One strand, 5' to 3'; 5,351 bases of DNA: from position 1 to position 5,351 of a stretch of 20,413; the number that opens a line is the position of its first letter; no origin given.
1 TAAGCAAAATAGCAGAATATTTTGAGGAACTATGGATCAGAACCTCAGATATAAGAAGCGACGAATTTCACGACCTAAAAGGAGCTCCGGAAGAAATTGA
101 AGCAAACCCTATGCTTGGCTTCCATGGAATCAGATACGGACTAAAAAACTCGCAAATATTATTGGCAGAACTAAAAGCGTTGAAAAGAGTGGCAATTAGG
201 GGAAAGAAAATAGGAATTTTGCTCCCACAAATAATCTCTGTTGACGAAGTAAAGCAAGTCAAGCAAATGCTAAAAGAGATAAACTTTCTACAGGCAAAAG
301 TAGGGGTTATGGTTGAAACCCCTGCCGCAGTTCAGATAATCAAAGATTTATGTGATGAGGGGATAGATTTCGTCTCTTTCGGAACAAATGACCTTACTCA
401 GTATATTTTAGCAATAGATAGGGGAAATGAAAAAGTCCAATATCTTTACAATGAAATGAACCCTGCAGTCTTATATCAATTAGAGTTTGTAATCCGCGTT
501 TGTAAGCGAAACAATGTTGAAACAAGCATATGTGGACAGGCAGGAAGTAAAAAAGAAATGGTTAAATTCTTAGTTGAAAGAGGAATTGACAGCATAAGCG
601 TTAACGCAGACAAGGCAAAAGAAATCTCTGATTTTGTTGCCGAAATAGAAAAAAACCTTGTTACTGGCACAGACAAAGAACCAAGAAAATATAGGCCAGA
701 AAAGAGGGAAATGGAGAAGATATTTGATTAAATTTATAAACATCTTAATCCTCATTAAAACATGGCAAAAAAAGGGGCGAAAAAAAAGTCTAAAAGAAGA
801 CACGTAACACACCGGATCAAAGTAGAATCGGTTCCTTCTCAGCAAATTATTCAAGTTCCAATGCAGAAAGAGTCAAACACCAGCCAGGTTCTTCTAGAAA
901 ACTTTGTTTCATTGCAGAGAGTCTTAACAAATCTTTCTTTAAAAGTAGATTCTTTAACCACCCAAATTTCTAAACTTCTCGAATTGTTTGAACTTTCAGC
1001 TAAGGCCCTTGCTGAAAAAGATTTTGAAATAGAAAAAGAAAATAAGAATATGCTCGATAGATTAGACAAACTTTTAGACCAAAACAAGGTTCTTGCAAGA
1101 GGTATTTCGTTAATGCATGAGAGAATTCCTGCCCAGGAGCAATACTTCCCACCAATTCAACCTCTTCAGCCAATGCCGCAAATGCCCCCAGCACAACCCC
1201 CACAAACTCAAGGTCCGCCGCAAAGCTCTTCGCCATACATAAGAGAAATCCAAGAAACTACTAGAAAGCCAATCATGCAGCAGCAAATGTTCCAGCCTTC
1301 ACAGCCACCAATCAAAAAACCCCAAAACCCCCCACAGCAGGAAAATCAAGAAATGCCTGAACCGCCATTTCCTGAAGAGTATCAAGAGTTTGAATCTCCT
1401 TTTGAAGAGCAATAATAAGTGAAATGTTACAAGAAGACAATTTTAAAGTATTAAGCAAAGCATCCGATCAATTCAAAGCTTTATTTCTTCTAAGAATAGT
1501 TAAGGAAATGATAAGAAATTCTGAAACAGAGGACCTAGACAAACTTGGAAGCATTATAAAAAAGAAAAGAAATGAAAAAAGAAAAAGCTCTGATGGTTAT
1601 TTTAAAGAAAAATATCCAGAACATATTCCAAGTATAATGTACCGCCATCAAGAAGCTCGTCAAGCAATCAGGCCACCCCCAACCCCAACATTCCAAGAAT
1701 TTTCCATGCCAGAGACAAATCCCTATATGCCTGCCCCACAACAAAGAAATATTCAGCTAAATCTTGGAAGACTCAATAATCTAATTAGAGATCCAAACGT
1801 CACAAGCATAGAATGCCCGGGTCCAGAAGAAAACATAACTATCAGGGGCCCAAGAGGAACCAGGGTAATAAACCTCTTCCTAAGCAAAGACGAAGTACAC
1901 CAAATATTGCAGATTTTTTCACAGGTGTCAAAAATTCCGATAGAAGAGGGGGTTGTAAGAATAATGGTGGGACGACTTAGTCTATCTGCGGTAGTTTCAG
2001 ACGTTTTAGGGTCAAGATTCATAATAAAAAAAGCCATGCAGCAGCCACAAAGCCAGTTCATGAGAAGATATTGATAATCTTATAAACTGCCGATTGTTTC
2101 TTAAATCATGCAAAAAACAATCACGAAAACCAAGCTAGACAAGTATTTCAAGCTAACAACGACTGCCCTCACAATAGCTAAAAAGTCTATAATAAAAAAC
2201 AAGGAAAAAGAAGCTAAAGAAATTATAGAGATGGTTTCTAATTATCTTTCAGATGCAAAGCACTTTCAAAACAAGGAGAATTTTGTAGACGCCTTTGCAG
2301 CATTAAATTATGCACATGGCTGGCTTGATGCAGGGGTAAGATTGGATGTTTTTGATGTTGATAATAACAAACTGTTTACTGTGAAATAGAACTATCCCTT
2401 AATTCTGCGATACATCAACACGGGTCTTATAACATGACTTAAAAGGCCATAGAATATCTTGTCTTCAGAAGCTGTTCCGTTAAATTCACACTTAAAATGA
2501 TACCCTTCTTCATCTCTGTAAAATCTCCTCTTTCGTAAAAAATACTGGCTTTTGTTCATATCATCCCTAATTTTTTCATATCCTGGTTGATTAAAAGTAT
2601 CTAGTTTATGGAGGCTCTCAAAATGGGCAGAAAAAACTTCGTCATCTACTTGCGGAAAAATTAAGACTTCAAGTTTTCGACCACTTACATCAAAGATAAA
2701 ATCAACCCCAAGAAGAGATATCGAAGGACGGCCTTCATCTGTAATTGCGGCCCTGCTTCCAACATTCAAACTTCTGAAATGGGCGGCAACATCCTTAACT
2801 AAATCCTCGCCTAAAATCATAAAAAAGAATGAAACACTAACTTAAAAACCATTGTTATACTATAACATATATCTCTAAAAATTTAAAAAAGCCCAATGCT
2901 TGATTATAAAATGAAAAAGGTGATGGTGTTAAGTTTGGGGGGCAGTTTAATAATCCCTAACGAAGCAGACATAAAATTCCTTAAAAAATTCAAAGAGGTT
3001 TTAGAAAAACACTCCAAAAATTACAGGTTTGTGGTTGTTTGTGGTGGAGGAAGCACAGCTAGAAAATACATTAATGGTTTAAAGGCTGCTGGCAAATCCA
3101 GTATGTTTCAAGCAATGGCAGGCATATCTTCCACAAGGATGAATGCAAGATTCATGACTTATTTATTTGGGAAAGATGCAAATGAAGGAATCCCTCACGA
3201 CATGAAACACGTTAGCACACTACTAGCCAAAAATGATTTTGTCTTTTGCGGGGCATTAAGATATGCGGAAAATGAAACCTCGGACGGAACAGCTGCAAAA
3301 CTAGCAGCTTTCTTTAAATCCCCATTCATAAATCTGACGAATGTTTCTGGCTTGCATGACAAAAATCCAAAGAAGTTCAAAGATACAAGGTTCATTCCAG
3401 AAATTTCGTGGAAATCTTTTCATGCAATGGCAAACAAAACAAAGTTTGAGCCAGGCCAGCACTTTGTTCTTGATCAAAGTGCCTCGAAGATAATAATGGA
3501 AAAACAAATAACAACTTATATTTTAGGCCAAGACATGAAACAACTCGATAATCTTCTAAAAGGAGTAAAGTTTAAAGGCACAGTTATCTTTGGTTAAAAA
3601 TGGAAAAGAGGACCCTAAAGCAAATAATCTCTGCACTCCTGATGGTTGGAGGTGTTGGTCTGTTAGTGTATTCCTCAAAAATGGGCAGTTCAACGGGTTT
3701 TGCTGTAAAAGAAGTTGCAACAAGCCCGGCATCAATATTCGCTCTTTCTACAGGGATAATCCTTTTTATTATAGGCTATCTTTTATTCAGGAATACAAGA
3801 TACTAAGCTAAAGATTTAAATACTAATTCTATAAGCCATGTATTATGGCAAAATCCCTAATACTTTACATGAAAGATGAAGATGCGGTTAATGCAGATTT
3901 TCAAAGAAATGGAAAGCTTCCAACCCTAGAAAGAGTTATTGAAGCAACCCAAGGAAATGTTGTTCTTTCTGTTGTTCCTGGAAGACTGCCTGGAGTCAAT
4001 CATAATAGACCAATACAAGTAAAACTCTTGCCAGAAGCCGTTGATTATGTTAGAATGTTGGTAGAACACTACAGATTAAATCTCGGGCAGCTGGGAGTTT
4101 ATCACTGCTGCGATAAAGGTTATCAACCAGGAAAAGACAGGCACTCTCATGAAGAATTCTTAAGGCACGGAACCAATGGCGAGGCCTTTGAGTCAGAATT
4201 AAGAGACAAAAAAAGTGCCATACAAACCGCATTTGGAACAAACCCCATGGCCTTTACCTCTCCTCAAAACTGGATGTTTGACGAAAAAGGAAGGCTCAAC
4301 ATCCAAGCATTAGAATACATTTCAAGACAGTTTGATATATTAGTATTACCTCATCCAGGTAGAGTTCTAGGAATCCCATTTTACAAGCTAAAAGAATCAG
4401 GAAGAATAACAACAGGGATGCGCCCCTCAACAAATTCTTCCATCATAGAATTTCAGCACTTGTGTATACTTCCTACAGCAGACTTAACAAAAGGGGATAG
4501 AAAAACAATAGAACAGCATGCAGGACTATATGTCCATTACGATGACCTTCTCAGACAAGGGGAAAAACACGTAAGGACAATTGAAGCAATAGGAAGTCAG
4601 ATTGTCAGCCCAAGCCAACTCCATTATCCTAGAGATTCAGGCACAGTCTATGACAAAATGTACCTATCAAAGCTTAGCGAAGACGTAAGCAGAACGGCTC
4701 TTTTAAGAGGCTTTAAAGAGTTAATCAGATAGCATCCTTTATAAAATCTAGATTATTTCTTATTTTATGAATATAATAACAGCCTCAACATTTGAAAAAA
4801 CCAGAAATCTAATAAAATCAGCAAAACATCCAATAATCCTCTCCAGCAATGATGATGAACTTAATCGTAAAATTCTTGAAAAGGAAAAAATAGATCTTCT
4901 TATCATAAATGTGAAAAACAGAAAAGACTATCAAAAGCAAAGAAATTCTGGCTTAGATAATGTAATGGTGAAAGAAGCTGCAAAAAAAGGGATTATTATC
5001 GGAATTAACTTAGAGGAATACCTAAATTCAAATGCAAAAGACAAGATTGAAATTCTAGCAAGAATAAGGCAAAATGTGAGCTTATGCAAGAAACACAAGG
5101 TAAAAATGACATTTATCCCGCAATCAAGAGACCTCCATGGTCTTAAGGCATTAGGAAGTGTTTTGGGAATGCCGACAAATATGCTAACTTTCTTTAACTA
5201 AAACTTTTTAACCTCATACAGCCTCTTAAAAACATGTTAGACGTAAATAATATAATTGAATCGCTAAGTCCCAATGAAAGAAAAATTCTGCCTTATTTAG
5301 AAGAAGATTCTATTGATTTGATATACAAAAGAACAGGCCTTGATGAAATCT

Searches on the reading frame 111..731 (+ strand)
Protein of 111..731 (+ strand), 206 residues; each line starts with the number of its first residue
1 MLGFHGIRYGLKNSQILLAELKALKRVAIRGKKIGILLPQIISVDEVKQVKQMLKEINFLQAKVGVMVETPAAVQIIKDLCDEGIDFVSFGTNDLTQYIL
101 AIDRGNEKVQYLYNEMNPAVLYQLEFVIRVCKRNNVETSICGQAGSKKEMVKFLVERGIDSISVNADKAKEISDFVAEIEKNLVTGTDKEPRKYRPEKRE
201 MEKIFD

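Call 68: search_protein_families(library=pfam, proteins=[window:111-731:+])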
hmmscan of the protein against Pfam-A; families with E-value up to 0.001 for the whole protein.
window:111-731:+ (206 aa): 1 family
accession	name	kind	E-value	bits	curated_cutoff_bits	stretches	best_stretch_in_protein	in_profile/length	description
PF02896.24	PEP-utilizers_C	-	7e-54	183.4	22.8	1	1-179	105-291/293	PEP-utilising enzyme, PEP-binding domain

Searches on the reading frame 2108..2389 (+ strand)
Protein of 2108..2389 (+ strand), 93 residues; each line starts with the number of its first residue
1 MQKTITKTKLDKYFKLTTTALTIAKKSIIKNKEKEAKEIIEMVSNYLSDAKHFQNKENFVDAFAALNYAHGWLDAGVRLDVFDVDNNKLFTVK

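Call 68: search_protein_families(library=pfam, proteins=[window:2108-2389:+])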
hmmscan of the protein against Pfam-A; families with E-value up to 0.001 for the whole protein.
window:2108-2389:+ (93 aa): 1 family
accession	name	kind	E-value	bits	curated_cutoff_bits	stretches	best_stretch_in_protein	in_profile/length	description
PF04010.18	DUF357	-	3.8e-22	78.5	29.4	1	12-82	1-73/73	Protein of unknown function (DUF357)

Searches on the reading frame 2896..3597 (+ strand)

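Call 68: search_protein_families(library=pfam, proteins=[window:2896-3597:+])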
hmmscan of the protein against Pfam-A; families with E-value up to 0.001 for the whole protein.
window:2896-3597:+ (233 aa): 1 family
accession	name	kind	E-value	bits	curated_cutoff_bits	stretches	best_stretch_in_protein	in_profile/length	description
PF00696.33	AA_kinase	-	1.4e-25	90.8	24.9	1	8-210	1-233/234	Amino acid kinase family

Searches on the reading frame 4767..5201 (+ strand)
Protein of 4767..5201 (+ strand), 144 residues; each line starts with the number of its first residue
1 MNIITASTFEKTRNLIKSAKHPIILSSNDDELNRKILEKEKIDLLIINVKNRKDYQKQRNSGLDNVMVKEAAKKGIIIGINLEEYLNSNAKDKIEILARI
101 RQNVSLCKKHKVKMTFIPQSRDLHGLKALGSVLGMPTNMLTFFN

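Call 68: search_protein_families(library=pfam, proteins=[window:4767-5201:+])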
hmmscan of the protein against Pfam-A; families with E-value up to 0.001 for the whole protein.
window:4767-5201:+ (144 aa): 1 family
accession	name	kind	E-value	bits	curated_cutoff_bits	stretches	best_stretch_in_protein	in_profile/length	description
PF01876.22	RNase_P_p30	-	4.1e-10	39.9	35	1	23-115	92-178/214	RNase P subunit p30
